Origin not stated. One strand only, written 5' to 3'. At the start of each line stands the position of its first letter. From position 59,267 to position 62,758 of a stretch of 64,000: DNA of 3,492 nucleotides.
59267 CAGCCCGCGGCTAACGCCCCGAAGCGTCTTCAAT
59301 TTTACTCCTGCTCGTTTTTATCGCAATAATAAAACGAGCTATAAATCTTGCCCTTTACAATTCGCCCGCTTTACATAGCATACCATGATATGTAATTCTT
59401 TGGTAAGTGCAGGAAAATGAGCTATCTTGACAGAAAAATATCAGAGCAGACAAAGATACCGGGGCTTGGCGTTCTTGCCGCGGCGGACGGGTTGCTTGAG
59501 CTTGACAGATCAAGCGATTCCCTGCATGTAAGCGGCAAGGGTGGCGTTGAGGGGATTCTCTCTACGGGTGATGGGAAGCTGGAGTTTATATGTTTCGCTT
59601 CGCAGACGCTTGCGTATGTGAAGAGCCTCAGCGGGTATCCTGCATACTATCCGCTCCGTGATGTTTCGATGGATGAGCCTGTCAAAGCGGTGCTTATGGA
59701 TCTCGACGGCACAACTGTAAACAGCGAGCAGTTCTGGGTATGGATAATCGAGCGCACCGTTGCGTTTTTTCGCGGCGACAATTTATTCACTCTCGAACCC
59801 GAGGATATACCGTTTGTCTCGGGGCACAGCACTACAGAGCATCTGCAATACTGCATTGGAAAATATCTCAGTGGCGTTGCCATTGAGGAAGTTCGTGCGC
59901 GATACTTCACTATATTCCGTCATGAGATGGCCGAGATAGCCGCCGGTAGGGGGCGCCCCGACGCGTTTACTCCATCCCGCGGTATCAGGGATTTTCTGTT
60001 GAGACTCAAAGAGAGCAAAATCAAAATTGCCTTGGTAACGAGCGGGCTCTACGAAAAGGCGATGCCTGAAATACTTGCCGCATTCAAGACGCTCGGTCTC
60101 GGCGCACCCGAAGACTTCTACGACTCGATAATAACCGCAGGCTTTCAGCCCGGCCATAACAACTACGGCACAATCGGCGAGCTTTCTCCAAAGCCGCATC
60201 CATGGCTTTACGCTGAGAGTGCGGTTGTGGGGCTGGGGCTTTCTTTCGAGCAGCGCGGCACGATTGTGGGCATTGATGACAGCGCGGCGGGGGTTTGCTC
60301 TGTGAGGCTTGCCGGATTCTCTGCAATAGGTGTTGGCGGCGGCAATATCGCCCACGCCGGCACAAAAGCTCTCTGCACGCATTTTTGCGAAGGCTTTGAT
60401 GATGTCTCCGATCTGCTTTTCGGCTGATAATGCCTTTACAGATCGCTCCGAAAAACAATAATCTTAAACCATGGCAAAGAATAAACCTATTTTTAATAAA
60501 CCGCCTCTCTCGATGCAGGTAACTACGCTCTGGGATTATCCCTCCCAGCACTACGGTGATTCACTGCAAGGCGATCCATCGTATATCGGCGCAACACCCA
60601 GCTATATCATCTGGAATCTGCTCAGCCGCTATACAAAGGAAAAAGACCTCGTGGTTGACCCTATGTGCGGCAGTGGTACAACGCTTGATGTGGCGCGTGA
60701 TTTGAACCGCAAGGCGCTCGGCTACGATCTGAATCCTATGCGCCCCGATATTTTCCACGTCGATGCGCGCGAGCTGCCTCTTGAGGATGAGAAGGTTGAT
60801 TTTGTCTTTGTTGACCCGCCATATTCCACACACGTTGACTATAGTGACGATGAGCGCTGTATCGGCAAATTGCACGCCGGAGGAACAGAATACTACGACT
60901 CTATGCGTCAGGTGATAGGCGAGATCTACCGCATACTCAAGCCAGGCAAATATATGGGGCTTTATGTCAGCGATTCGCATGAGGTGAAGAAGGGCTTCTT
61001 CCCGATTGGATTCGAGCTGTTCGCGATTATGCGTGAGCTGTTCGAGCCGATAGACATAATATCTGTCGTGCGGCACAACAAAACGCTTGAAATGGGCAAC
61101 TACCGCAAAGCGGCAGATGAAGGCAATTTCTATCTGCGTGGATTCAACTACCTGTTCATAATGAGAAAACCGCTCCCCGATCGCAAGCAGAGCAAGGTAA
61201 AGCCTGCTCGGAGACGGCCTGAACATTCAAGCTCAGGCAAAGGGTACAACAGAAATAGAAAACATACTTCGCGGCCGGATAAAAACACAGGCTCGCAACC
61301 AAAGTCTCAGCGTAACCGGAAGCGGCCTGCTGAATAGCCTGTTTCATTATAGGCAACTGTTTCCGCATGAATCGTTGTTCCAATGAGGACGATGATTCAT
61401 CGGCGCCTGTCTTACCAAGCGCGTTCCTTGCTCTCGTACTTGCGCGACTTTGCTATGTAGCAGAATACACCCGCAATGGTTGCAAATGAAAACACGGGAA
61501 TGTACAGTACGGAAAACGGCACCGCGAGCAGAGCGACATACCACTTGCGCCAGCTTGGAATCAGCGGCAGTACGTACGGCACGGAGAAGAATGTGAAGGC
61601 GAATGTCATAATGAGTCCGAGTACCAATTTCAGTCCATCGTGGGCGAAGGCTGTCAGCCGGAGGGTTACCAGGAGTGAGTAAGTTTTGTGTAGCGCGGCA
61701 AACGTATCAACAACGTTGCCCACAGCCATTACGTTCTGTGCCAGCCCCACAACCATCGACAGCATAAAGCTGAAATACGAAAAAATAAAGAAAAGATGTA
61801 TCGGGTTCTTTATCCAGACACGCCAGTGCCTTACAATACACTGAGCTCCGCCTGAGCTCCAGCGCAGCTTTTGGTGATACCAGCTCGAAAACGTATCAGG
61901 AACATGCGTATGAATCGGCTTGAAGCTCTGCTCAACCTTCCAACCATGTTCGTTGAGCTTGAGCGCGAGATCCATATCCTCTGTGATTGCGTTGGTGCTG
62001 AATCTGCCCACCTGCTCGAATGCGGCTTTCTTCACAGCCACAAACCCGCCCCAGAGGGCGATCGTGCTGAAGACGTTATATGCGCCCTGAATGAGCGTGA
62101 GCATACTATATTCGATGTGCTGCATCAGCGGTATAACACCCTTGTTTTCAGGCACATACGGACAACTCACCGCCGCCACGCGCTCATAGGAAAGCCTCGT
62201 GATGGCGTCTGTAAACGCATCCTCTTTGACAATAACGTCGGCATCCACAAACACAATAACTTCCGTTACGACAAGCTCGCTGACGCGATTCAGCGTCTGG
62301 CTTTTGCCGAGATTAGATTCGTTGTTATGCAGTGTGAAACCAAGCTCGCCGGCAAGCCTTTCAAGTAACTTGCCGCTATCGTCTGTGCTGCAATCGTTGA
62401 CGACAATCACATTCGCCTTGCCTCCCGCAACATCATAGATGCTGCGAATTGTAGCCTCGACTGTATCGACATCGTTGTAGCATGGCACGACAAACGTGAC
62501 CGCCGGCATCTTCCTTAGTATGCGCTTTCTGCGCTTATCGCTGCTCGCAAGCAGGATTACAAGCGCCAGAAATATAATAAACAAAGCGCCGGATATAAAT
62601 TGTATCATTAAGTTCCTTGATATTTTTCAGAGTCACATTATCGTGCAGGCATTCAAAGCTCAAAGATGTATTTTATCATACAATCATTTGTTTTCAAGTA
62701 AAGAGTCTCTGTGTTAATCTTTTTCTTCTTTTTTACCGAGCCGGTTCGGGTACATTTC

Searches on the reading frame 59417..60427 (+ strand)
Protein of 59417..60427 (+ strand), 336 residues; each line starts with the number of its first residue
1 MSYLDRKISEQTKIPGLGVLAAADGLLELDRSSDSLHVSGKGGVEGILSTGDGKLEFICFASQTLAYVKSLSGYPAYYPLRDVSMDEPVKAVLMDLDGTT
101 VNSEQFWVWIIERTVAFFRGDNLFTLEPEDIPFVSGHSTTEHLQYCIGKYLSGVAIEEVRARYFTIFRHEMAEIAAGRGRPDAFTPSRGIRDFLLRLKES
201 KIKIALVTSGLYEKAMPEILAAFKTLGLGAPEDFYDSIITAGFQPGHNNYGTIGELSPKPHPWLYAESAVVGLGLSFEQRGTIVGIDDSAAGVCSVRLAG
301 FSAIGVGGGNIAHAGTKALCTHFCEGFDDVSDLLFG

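Call 12: search_protein_families(library=pfam, proteins=[window:59417-60427:+])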
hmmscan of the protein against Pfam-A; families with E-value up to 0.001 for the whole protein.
window:59417-60427:+ (336 aa): 2 families
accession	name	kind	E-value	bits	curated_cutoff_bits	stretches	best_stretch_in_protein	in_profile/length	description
PF13419.12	HAD_2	-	6.2e-11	43.2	23.8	1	92-218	1-112/178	Haloacid dehalogenase-like hydrolase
PF00702.32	Hydrolase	-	6.4e-09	36.9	26.4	1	89-266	1-161/191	haloacid dehalogenase-like hydrolase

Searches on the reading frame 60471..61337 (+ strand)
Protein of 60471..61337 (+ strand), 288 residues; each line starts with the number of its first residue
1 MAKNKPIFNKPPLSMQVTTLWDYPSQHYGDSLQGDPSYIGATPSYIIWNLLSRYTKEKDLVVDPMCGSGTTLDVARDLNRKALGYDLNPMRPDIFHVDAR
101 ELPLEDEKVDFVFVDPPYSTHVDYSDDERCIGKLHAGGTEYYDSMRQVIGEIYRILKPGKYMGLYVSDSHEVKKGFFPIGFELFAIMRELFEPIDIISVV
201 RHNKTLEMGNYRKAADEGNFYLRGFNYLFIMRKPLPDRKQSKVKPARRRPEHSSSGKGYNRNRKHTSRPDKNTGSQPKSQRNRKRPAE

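Call 12: search_protein_families(library=pfam, proteins=[window:60471-61337:+])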
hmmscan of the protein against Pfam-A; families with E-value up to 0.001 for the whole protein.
window:60471-61337:+ (288 aa): 5 families
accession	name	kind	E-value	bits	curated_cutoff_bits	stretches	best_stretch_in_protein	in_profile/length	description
PF01555.25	N6_N4_Mtase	-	1.8e-21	77.6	26.7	2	15-89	138-213/221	DNA methylase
PF01170.24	UPF0020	-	1.8e-05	25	22.3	0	56-71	27-42/197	RMKL-like, methyltransferase domain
PF08241.18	Methyltransf_11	-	3.1e-05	25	21.2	0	66-161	5-92/95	Methyltransferase domain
PF05148.21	Methyltransf_8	-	0.00038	20.8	27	0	55-112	70-126/219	Hypothetical methyltransferase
PF13649.12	Methyltransf_25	-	0.00061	20.9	27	0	61-159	1-96/97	Methyltransferase domain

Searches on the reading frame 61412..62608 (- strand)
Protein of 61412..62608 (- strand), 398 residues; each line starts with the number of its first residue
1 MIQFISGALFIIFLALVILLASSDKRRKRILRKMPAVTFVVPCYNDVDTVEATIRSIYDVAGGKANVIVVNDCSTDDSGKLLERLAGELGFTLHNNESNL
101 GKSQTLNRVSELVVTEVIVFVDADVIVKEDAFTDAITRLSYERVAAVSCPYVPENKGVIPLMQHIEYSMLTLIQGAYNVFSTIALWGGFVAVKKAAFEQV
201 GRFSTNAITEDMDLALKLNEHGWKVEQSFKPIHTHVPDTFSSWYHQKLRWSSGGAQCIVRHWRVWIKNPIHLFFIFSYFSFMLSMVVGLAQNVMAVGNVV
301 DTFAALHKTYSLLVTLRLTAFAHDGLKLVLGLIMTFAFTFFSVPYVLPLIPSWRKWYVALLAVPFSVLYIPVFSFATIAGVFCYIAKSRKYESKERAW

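Call 12: search_protein_families(library=pfam, proteins=[window:61412-62608:-])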
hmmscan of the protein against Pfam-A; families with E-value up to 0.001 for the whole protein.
window:61412-62608:- (398 aa): 5 families
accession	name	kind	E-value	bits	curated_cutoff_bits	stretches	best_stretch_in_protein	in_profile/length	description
PF13632.12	Glyco_trans_2_3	-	2.2e-21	77.1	27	1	117-310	1-183/198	Glycosyl transferase family group 2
PF00535.33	Glycos_transf_2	-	1.5e-20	74.2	23.3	1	39-200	2-167/168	Glycosyl transferase family 2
PF13641.12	Glyco_tranf_2_3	-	4.9e-19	69.7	27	1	35-253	1-230/230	Glycosyltransferase like family 2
PF13506.12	Glyco_transf_21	-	8.3e-13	48.6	21.7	1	113-251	29-173/174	Glycosyl transferase family 21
PF10111.15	Glyco_tranf_2_2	-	2.8e-07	30.8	27.3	1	39-220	2-201/276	Glycosyltransferase like family 2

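Call 37: find_encoding_contigs(protein=window:61412-62608:-, flank=10000, max_places=1)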
Protein window:61412-62608:- (398 aa): 3 contigs read that carry it; 1 place shown.
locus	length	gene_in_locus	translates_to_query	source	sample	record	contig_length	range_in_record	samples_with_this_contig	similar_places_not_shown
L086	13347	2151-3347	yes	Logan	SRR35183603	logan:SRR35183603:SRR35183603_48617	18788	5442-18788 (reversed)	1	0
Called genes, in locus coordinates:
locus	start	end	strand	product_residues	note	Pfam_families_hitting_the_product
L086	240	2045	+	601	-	-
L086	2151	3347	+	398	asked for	PF13506:Glyco_transf_21, PF00535:Glycos_transf_2, PF10111:Glyco_tranf_2_2 (weak), PF13641:Glyco_tranf_2_3, PF13632:Glyco_trans_2_3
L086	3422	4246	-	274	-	PF01555:N6_N4_Mtase, PF01170:UPF0020 (faint), PF08241:Methyltransf_11 (faint), PF01555:N6_N4_Mtase (weak)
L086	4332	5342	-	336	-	PF00702:Hydrolase, PF13419:HAD_2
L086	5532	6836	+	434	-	PF00657:Lipase_GDSL (weak), PF13472:Lipase_GDSL_2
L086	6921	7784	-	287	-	PF09992:NAGPA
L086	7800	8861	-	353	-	-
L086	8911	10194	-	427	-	PF00149:Metallophos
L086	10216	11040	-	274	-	PF07963:N_methyl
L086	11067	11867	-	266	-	PF03009:GDPD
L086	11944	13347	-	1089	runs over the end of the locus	PF00149:Metallophos (weak)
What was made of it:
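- Tried and rejected: The look-up at the right end returned a different, shorter contig that adds nothing relevant (call 37).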
